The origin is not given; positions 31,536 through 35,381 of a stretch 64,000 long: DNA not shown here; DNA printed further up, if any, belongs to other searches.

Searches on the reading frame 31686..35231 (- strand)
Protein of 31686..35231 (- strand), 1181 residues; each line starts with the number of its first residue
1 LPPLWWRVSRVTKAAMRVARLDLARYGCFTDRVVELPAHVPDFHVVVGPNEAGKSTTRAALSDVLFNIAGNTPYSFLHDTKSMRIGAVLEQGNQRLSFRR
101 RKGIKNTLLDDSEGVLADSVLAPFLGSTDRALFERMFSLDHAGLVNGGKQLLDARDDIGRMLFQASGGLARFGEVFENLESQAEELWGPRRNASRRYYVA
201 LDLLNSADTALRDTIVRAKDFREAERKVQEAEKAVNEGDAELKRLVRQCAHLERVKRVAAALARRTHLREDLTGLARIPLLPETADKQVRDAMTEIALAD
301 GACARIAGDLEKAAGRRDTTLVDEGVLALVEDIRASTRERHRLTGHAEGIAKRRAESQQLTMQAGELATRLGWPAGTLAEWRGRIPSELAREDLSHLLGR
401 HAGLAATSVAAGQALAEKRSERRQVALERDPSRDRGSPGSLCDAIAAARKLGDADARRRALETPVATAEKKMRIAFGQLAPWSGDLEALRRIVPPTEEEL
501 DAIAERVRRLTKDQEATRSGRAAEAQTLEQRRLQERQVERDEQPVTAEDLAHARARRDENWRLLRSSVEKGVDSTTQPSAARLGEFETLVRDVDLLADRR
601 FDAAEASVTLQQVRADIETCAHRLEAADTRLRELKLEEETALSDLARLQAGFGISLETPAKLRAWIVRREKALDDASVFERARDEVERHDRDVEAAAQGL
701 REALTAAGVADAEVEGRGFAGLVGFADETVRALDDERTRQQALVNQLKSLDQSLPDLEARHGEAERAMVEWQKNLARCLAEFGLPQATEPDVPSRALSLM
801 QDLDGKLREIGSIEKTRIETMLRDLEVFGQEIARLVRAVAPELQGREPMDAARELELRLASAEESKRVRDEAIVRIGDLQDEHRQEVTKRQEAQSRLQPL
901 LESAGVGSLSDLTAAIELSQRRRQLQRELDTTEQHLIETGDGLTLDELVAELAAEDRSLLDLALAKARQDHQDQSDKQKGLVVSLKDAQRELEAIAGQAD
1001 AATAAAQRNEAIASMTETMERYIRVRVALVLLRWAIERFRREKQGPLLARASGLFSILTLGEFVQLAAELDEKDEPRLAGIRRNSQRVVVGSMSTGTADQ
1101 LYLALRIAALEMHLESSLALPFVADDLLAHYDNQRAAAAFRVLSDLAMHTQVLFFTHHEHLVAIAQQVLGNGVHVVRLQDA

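Call 44: search_protein_families(library=pfam, proteins=[window:31686-35231:-], max_evalue=0.001)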
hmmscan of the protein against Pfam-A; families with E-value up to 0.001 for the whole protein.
window:31686-35231:- (1181 aa): 2 families
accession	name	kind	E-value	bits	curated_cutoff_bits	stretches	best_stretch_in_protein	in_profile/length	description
PF13514.12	AAA_27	-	3.2e-69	233.1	22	1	16-220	1-205/206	AAA domain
PF02463.25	SMC_N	-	3.9e-06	26.9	40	0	723-1170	135-210/220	RecF/RecN/SMC N terminal domain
